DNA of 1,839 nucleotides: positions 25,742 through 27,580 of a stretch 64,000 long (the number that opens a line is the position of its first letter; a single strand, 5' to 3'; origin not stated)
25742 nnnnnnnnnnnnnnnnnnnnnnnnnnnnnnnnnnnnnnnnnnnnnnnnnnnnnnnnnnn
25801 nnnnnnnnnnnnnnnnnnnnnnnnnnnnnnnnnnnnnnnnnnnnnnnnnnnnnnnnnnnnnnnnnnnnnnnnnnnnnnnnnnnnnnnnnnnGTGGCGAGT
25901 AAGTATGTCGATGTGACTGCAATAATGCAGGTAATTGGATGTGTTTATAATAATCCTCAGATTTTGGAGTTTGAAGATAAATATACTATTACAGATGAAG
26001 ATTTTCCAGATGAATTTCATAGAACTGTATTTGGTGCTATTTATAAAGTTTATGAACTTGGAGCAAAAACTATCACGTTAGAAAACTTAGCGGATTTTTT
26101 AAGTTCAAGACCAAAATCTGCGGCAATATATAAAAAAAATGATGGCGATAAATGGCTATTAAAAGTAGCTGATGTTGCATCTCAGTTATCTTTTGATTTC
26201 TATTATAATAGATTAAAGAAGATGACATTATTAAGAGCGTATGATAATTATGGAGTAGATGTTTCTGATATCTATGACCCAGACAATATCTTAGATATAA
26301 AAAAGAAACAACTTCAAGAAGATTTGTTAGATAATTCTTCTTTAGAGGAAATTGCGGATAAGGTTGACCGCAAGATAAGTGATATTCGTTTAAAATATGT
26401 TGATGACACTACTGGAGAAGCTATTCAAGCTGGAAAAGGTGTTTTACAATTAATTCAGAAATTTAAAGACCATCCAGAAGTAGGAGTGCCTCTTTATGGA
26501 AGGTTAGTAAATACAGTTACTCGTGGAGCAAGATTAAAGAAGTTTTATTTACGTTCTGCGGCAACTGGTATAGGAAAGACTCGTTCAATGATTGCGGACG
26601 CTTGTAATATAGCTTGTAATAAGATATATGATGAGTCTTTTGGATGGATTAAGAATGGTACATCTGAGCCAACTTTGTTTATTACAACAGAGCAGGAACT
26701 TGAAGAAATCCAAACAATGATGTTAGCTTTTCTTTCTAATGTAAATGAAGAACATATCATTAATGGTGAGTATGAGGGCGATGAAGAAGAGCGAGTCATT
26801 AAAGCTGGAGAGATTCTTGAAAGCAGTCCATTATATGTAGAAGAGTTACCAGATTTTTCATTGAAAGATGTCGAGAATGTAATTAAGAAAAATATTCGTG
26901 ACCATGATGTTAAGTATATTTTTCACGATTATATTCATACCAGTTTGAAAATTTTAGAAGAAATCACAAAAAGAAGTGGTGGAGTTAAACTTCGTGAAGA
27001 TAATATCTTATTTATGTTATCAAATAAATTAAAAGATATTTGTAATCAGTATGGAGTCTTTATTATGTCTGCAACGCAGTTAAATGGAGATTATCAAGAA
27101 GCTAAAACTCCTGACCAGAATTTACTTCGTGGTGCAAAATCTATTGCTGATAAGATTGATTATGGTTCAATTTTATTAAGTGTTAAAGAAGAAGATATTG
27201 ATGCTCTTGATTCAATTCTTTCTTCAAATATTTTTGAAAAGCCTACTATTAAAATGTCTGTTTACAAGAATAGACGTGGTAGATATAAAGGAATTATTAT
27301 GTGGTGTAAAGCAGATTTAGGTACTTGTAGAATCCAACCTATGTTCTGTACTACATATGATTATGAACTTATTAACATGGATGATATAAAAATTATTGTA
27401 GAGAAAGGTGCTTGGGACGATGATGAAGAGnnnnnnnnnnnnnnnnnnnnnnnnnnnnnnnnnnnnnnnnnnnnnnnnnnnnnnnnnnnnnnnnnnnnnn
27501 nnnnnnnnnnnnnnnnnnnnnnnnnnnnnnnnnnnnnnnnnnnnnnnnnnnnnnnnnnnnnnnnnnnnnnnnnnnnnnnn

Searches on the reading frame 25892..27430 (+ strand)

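Call 55: search_protein_families(library=phrogs, proteins=[window:25892-27430:+], max_evalue=0.00001)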
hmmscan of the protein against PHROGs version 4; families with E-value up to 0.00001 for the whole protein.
window:25892-27430:+ (513 aa): 3 families
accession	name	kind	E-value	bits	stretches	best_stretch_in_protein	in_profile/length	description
phrog_19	-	DNA, RNA and nucleotide metabolism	2.2e-53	183.1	1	9-485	162-582/621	DnaB-like replicative helicase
phrog_239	-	DNA, RNA and nucleotide metabolism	3.7e-16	60.2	1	186-483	329-598/801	DNA primase/helicase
phrog_243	-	DNA, RNA and nucleotide metabolism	7.4e-11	42.5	1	213-482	32-266/273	DnaB-like replicative helicase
